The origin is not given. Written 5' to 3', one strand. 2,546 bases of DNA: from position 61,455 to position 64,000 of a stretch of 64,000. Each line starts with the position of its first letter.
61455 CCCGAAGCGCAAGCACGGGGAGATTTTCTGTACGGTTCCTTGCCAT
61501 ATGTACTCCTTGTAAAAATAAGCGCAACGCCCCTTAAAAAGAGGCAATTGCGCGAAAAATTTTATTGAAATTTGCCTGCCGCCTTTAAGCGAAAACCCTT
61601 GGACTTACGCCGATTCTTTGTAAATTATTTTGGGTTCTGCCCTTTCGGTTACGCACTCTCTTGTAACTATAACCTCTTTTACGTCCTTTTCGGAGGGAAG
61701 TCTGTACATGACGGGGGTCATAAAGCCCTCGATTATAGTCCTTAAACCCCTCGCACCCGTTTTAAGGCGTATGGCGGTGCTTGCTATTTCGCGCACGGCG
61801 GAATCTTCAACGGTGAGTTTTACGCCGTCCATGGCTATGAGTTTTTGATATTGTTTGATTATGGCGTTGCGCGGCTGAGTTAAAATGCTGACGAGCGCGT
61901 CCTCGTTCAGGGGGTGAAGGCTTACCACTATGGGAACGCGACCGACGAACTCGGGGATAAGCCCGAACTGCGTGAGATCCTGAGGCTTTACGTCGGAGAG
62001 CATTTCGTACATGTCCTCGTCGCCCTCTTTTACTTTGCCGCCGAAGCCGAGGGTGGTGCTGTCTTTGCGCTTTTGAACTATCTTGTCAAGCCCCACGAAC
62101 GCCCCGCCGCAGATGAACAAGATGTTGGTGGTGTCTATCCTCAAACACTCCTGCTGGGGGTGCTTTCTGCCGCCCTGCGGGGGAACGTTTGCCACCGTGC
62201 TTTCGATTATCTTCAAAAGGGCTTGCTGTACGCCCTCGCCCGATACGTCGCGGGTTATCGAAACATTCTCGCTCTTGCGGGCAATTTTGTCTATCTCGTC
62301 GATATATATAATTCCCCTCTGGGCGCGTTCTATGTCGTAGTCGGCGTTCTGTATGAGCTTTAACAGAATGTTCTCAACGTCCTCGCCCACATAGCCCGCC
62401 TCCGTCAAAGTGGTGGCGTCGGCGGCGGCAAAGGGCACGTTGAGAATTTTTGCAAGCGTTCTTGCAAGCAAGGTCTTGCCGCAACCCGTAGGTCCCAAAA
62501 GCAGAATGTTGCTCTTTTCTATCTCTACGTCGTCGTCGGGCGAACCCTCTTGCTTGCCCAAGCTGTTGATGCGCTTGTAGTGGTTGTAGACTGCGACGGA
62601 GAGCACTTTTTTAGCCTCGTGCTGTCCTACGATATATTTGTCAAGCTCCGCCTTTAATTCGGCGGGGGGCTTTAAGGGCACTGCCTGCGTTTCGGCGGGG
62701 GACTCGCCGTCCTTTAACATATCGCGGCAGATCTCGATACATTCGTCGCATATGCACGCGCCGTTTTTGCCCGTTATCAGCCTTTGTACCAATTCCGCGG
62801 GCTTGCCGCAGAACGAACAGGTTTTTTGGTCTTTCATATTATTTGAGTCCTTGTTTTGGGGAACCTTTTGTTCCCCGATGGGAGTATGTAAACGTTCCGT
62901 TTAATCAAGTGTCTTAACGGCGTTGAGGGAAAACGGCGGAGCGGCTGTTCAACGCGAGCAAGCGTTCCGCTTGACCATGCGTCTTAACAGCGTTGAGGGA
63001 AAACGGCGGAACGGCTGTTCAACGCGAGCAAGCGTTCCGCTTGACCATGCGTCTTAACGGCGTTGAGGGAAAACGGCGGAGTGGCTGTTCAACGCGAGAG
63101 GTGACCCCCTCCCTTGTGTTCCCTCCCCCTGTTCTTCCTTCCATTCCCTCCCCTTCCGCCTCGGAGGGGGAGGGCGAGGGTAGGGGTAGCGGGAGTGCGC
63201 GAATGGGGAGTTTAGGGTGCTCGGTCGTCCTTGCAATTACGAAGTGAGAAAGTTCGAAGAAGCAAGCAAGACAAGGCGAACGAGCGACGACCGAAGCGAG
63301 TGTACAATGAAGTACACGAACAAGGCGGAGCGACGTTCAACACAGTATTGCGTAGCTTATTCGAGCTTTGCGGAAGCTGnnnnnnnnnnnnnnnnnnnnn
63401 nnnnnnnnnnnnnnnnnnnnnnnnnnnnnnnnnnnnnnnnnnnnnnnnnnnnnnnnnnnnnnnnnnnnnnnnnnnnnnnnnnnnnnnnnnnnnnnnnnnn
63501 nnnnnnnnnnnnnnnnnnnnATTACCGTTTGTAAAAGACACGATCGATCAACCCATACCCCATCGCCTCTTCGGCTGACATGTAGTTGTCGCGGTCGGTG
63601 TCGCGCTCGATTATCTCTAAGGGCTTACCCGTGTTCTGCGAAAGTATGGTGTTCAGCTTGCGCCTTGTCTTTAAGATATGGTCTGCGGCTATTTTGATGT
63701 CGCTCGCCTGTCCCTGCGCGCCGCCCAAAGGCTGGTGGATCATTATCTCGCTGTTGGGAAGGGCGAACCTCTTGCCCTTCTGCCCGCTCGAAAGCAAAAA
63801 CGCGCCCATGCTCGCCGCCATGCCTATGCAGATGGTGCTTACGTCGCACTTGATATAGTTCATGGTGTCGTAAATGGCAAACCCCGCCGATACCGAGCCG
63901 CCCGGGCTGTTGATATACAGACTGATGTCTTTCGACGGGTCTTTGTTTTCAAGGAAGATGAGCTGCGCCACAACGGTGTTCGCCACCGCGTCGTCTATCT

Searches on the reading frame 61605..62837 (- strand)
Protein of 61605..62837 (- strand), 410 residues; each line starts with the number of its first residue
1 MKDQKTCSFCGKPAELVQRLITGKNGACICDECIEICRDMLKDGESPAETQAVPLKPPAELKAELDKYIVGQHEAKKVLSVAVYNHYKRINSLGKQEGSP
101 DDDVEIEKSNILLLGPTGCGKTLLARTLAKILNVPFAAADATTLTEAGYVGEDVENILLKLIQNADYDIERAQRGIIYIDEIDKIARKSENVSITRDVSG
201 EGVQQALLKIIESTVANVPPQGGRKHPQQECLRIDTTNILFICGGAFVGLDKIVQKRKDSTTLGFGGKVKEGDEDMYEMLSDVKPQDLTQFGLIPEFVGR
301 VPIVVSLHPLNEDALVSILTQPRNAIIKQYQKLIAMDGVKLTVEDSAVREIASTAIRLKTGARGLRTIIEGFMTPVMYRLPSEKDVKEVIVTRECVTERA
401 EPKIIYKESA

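Call 64: find_homologous_proteins(query=window:61605-62837:-, max_evalue=1e-150)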
Query window:61605-62837:- (410 aa): 6645 proteins with E <= 1e-150 among 8000 candidates; the best 120 are listed.
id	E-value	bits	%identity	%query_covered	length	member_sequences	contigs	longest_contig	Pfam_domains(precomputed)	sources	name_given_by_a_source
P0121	4.3e-267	903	100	100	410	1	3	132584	PF07724.21,PF06689.20,PF00004.36,PF05496.19,PF07728.21,PF01078.28,PF10431.16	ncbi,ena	-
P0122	3.6e-245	831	-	-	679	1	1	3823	PF13173.13,PF13671.13,PF00493.30,PF00004.36,PF13401.13,PF13238.13,PF07728.21,PF04851.22,PF13191.13,PF07724.21,PF05729.19,PF13521.13,PF06689.20,PF10431.16,PF06068.20,PF00437.27,PF05496.19,PF14532.13,PF02562.23,PF01695.24,PF13479.13,PF00158.33,PF00005.34,PF12775.14,PF02367.24,PF01078.28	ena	-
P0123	1.1e-232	790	88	100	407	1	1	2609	PF07724.21,PF06689.20,PF00004.36,PF05496.19,PF07728.21,PF01078.28,PF10431.16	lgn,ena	-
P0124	1.2e-231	787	88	100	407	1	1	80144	PF07724.21,PF06689.20,PF00004.36,PF05496.19,PF07728.21,PF01078.28,PF10431.16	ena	-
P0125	1.3e-231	787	88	100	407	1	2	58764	PF07724.21,PF06689.20,PF00004.36,PF05496.19,PF07728.21,PF01078.28,PF10431.16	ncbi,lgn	-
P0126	7.7e-231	784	89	100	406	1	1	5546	PF07724.21,PF06689.20,PF00004.36,PF05496.19,PF07728.21,PF01078.28,PF10431.16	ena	-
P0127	8.1e-231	784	87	100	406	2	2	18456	PF07724.21,PF06689.20,PF00004.36,PF05496.19,PF07728.21,PF01078.28,PF10431.16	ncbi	-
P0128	1.1e-230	784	86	100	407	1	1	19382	PF07724.21,PF06689.20,PF00004.36,PF05496.19,PF07728.21,PF01078.28,PF10431.16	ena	-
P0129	1.3e-230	783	87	100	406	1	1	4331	PF07724.21,PF06689.20,PF00004.36,PF05496.19,PF07728.21,PF01078.28,PF10431.16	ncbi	-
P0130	1.9e-230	783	88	100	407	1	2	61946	PF07724.21,PF06689.20,PF00004.36,PF05496.19,PF07728.21,PF01078.28,PF10431.16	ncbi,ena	-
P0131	2.4e-230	782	87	100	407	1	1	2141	PF07724.21,PF06689.20,PF00004.36,PF07728.21,PF01078.28,PF10431.16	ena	-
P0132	8.8e-230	781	86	100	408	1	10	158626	PF07724.21,PF06689.20,PF00004.36,PF05496.19,PF07728.21,PF01078.28,PF10431.16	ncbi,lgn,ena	-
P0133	1.2e-229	780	87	100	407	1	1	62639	PF07724.21,PF06689.20,PF00004.36,PF05496.19,PF07728.21,PF01078.28,PF10431.16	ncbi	-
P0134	1.9e-229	779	87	100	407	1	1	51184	PF07724.21,PF06689.20,PF00004.36,PF05496.19,PF07728.21,PF01078.28,PF10431.16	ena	-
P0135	2.3e-229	779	88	100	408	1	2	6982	PF07724.21,PF06689.20,PF00004.36,PF07728.21,PF01078.28,PF10431.16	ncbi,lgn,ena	-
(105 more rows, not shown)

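Call 65: find_encoding_contigs(protein=P0124, flank=10000, max_places=3)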
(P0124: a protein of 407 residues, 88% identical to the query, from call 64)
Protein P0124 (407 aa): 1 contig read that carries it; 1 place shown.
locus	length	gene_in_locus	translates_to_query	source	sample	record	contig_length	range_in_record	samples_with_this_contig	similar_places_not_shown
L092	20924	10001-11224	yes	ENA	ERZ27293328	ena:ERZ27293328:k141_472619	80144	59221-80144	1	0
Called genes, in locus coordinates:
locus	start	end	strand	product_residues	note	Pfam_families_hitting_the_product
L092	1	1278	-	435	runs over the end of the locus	PF13375:RnfC_N, PF01512:Complex1_51K, PF10531:SLBB, PF13183:Fer4_8 (faint), PF13534:Fer4_17 (faint), PF13237:Fer4_10, PF12838:Fer4_7, PF13187:Fer4_9 (weak), +5 more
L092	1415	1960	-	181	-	PF07456:Hpre_diP_synt_I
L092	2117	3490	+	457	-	PF02127:Peptidase_M18, PF05343:Peptidase_M42 (faint)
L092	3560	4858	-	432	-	-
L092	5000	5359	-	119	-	-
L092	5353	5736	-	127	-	-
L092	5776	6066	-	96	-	-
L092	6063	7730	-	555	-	PF05833:NFACT_N, PF18297:NFACT-R_2 (faint), PF05670:NFACT-R_1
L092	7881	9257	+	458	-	PF05697:Trigger_N, PF00254:FKBP_C, PF05698:Trigger_C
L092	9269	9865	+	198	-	PF00574:CLP_protease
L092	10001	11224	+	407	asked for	PF06689:zf-C4_ClpX, PF05496:RuvB_N (faint), PF01078:Mg_chelatase (faint), PF00004:AAA, PF07724:AAA_2, PF07728:AAA_5 (weak), PF10431:ClpB_D2-small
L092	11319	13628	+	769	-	PF02190:LON_substr_bdg, PF00004:AAA, PF07728:AAA_5, PF22667:Lon_lid, PF05362:Lon_C, PF13541:ChlI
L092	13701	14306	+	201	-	PF03193:RsgA_GTPase (faint), PF01926:MMR_HSR1, PF02421:FeoB_N (weak)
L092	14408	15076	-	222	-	PF03167:UDG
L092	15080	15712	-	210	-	PF01048:PNP_UDP_1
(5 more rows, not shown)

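Call 66: find_encoding_contigs(protein=P0130, flank=10000, max_places=3)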
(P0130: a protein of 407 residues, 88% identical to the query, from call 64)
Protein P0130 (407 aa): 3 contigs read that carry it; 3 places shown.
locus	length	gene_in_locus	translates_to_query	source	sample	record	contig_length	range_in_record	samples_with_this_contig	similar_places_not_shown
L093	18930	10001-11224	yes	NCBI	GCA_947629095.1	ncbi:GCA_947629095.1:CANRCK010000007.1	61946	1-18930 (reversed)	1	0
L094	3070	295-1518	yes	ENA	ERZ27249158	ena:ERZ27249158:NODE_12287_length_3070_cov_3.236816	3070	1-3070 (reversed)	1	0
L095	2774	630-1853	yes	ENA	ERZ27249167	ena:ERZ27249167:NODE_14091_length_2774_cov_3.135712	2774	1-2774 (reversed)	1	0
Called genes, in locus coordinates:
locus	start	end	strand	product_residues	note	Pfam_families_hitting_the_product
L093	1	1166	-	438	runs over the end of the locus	PF13375:RnfC_N, PF01512:Complex1_51K, PF10531:SLBB, PF13183:Fer4_8 (faint), PF13534:Fer4_17 (faint), PF13187:Fer4_9 (weak), PF13237:Fer4_10, PF12838:Fer4_7, +2 more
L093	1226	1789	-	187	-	PF07456:Hpre_diP_synt_I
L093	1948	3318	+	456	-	PF02127:Peptidase_M18, PF05343:Peptidase_M42 (faint)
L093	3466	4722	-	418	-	-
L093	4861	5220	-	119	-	-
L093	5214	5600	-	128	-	-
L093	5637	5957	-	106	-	-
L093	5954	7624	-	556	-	PF05833:NFACT_N, PF05670:NFACT-R_1, PF18297:NFACT-R_2 (weak)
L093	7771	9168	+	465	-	PF05697:Trigger_N, PF00254:FKBP_C, PF05698:Trigger_C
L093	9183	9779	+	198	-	PF00574:CLP_protease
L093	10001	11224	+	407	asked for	PF06689:zf-C4_ClpX, PF05496:RuvB_N (faint), PF01078:Mg_chelatase (faint), PF00004:AAA, PF07724:AAA_2, PF07728:AAA_5 (weak), PF10431:ClpB_D2-small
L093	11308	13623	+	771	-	PF02190:LON_substr_bdg, PF00004:AAA, PF07728:AAA_5, PF22667:Lon_lid, PF05362:Lon_C, PF13541:ChlI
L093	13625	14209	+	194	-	PF03193:RsgA_GTPase (faint), PF01926:MMR_HSR1, PF02421:FeoB_N (weak)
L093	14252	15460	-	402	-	PF01676:Metalloenzyme, PF10143:PhosphMutase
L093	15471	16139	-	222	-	PF03167:UDG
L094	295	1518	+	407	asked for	PF06689:zf-C4_ClpX, PF05496:RuvB_N (faint), PF01078:Mg_chelatase (faint), PF00004:AAA, PF07724:AAA_2, PF07728:AAA_5 (weak), PF10431:ClpB_D2-small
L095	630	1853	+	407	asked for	PF06689:zf-C4_ClpX, PF05496:RuvB_N (faint), PF01078:Mg_chelatase (faint), PF00004:AAA, PF07724:AAA_2, PF07728:AAA_5 (weak), PF10431:ClpB_D2-small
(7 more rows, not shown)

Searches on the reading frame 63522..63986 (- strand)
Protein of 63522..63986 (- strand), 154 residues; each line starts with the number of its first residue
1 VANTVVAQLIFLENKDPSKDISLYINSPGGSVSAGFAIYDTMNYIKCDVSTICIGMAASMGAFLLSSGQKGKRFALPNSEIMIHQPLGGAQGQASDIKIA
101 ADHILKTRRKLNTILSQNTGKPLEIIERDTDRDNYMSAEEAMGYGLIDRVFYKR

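Call 10: search_protein_families(library=ncbifam, proteins=[window:63522-63986:-], max_evalue=0.00001)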
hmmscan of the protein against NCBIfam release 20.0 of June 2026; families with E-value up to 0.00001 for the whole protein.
window:63522-63986:- (154 aa): 10 families
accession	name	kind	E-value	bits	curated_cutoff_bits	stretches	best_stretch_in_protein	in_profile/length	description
NF001368.0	PRK00277.1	subfamily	1.1e-80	270.3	249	1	1-153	45-197/203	ATP-dependent Clp protease proteolytic subunit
TIGR00493.1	clpP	equivalog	2.3e-78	262.4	308.6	1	1-152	40-191/192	ATP-dependent Clp endopeptidase proteolytic subunit ClpP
NF009205.0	PRK12553.1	subfamily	5.3e-69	232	228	1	1-151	50-202/211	ATP-dependent Clp protease proteolytic subunit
NF009203.0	PRK12551.1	equivalog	1.7e-68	230.2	359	1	2-154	39-191/196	ATP-dependent Clp protease proteolytic subunit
NF011091.0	PRK14514.1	equivalog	1.4e-65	221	361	1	2-153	68-219/221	ATP-dependent Clp endopeptidase proteolytic subunit ClpP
NF011090.0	PRK14513.1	equivalog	1.5e-53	181.6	347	1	1-151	40-190/201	ATP-dependent Clp protease proteolytic subunit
NF009204.0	PRK12552.1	equivalog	2.9e-53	180.6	263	1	3-153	55-214/225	ATP-dependent Clp protease proteolytic subunit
NF011089.0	PRK14512.1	equivalog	4.9e-47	160.3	251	1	2-153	42-193/200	ATP-dependent Clp protease proteolytic subunit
NF045540.1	scaf_prot_MCP1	exception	6.8e-29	101.1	475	1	11-150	23-160/652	ClpP-like prohead protease/major capsid protein fusion protein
NF045542.1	Clp_rel_HeadMat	equivalog_domain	4e-26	91.9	120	1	15-150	31-165/165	head maturation protease, ClpP-related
